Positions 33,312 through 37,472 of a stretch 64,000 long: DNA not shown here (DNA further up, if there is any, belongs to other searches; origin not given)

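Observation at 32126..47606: About 15.5 kb co-directional gene string linking beta-glucan phosphorolysis to a phosphoketolase (bifid-shunt-like) pathway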

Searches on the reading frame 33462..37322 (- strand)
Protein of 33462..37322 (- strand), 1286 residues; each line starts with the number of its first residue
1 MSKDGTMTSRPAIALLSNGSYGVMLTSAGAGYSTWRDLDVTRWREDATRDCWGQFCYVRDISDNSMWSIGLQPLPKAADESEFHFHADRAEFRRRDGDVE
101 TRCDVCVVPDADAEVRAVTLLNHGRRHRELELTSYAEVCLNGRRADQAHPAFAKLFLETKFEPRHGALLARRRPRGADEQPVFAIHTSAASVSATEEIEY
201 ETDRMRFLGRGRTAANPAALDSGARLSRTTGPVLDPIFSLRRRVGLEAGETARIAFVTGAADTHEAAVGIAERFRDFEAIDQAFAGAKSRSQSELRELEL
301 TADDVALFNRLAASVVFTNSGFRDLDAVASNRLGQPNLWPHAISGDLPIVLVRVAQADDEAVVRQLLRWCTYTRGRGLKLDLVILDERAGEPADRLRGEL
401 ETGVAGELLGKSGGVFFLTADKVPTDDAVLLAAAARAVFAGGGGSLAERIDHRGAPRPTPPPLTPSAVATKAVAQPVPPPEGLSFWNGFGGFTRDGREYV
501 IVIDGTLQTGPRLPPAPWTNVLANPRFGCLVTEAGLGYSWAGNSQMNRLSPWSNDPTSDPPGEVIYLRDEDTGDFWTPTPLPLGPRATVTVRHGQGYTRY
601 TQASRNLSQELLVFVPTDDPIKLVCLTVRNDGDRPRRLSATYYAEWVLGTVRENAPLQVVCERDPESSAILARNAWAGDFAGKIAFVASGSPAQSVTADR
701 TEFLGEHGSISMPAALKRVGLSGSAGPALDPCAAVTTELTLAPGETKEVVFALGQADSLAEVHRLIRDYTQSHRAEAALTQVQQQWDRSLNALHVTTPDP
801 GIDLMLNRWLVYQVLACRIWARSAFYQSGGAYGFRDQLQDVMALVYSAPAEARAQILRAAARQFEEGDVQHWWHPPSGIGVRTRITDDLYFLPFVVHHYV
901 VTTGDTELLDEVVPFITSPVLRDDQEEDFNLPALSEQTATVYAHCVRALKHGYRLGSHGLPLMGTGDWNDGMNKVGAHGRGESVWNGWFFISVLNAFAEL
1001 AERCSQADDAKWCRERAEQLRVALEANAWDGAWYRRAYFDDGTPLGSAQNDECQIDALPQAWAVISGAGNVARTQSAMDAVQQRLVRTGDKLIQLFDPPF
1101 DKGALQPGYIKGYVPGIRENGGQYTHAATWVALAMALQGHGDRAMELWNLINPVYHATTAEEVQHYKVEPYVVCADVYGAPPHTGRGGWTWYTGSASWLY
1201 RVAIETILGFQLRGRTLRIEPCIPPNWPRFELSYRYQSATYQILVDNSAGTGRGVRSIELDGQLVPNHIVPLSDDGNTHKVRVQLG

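Call 4: search_protein_families(library=pfam, proteins=[window:33462-37322:-])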
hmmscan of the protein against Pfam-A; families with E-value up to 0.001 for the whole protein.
window:33462-37322:- (1286 aa): 3 families
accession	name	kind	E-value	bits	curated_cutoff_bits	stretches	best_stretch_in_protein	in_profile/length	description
PF06165.18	GH94_b-supersand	-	3.6e-163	541.4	23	2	515-754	1-251/251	Glycosyl hydrolase 94, supersandwich domain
PF17167.11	Glyco_hydro_94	-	4.2e-126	421.5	27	1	786-1209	2-420/420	Glycosyl hydrolase 94 superfamily, catalytic domain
PF03633.20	Glyco_hydro_65C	-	0.00096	19.3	22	0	1212-1247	3-38/62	Glycosyl hydrolase family 65, C-terminal domain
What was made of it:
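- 33462..37322 (-): Free-standing Cgs-type GH94 glucan phosphorylase (1286 aa, or 1280 aa from the Met at 37304). PF06165 (two stretches) and PF17167 (call 4).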

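Call 8: search_solved_structures(query=window:33462-37322:-, max_evalue=0.00001)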
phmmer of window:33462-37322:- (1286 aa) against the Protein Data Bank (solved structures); distinct sequences matched with E-value up to 0.00001: 20.
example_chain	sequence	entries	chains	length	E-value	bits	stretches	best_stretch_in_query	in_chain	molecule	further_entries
8rf9_A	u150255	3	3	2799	0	1032.4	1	13-1253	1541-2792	Cyclic beta 1-2 glucan synthetase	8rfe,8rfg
8rf0_A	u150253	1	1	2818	0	1032.4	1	13-1253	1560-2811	Cyclic beta-(1,2)-glucan synthase NdvB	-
1v7v_A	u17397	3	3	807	2.4e-92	313.5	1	489-1285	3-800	chitobiose phosphorylase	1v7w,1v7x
3qde_A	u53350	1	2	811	1.2e-88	301.3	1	489-1286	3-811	Cellobiose phosphorylase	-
8ho9_A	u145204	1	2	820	1.5e-88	301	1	489-1286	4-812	Cellobiose phosphorylase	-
8ho7_A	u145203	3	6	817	2.1e-88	300.4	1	489-1284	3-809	Cellobiose phosphorylase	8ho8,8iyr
8hob_A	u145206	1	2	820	4.3e-88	299.4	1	489-1286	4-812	Cellobiose phosphorylase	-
3s4c_A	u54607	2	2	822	9.9e-86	291.6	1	489-1284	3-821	Lactose Phosphorylase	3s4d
3rrs_A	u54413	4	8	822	6.2e-85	288.9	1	489-1284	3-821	Cellobiose phosphorylase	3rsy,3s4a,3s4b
8bou_A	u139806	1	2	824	4.1e-83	282.9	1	489-1272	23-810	N,N'-diacetylchitobiose phosphorylase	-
2cqs_A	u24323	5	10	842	1.4e-82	281.1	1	489-1283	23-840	Cellobiose Phosphorylase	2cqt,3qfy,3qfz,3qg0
3afj_A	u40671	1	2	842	2.1e-82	280.6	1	489-1283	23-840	Cellobiose Phosphorylase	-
3act_A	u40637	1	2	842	1.3e-81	277.9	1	489-1283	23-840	Cellobiose Phosphorylase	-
3acs_A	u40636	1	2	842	1.8e-81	277.5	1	489-1283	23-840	Cellobiose Phosphorylase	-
4zle_A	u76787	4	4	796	6.8e-58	199.4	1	555-1251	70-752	Putative b-glycan phosphorylase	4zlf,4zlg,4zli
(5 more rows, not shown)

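Call 24: search_solved_structures(query=window:33462-37322:-, max_evalue=1e-90, show_alignments=3)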
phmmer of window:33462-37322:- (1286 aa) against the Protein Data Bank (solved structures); distinct sequences matched with E-value up to 1e-90: 3.
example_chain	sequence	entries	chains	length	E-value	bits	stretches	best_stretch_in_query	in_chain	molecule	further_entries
8rf9_A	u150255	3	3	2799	0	1032.4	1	13-1253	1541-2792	Cyclic beta 1-2 glucan synthetase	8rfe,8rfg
8rf0_A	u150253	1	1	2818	0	1032.4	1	13-1253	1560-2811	Cyclic beta-(1,2)-glucan synthase NdvB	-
1v7v_A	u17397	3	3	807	2.4e-92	313.5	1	489-1285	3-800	chitobiose phosphorylase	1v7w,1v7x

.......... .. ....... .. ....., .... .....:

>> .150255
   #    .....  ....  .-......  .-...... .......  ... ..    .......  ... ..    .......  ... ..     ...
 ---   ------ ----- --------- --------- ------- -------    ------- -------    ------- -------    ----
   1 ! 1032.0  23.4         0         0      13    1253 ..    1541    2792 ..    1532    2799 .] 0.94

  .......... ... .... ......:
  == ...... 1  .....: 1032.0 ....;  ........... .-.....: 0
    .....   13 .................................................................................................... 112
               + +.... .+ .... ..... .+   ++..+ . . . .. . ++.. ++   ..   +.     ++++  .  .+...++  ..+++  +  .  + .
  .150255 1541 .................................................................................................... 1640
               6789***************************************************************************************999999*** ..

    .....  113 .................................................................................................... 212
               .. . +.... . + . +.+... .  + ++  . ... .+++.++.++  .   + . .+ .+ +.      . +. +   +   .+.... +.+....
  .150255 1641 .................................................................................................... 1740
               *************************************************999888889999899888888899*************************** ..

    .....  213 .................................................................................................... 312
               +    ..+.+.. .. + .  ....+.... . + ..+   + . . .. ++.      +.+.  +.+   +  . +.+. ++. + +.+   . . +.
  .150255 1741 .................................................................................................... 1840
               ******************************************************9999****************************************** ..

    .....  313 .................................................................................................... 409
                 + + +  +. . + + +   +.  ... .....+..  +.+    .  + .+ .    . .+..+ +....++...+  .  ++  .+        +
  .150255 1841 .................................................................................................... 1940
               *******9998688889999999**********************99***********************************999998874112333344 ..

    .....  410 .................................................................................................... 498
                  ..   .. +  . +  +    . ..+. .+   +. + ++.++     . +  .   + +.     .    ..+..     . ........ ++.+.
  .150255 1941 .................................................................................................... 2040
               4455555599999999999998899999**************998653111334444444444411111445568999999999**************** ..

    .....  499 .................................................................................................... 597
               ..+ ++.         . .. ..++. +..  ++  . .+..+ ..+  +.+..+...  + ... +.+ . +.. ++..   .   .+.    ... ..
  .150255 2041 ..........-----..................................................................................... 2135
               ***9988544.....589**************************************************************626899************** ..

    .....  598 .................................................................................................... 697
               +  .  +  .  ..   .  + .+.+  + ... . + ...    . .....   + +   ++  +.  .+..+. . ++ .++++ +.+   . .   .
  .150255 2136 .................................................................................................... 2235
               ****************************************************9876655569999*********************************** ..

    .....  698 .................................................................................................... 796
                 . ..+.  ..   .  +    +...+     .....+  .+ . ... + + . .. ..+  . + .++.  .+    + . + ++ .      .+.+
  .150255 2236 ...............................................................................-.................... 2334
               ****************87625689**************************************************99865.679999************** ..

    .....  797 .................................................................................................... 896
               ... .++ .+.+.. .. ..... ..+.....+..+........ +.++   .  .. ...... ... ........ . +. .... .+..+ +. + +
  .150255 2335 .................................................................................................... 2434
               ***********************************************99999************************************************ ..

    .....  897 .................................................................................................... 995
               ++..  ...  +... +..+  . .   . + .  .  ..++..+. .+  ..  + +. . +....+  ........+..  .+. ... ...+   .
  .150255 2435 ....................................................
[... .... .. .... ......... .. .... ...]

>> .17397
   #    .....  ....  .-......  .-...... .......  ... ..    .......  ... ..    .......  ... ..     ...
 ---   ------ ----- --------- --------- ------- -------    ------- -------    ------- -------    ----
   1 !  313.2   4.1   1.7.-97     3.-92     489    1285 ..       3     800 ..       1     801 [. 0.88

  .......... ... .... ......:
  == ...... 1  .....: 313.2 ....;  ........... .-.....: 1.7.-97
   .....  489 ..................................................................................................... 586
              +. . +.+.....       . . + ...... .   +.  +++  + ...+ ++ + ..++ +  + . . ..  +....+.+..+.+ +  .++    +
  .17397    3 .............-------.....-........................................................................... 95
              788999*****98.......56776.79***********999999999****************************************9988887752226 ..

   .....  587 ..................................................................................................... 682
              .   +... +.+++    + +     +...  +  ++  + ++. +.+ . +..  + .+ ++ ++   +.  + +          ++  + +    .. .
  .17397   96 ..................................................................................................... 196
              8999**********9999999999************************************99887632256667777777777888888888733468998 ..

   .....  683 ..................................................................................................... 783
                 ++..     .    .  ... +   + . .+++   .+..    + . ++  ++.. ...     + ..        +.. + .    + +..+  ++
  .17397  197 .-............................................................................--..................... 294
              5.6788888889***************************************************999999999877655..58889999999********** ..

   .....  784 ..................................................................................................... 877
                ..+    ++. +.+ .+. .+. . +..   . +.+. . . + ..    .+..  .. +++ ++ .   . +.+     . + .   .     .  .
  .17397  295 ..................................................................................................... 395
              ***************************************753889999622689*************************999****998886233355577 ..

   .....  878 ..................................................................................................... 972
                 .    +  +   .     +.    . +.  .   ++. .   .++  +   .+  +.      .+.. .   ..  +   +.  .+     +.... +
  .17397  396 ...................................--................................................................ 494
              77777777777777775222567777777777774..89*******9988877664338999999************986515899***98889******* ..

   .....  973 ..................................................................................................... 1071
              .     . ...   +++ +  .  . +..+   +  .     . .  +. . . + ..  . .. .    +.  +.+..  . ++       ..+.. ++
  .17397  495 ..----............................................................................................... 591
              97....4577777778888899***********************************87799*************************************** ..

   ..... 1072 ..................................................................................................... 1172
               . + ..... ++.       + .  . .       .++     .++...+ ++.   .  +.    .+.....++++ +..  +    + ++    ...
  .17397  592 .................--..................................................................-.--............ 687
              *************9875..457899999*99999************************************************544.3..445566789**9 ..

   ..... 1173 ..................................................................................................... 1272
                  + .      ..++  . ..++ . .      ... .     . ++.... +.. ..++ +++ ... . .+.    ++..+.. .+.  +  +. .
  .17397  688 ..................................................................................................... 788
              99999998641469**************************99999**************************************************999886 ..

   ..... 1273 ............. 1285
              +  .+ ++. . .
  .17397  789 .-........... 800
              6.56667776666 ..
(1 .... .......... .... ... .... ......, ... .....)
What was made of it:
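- On Cgs-type GP architecture (GP1-RFL-GP2-GP3): A single alignment of query 13-1253 to Cgs 1541-2792 with no break over the RFL region (call 24).
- The score to the Cgs phosphorylase part is three times that to beta-1,4 phosphorylases, and the Cgs-type architecture is kept (calls 8, 24).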
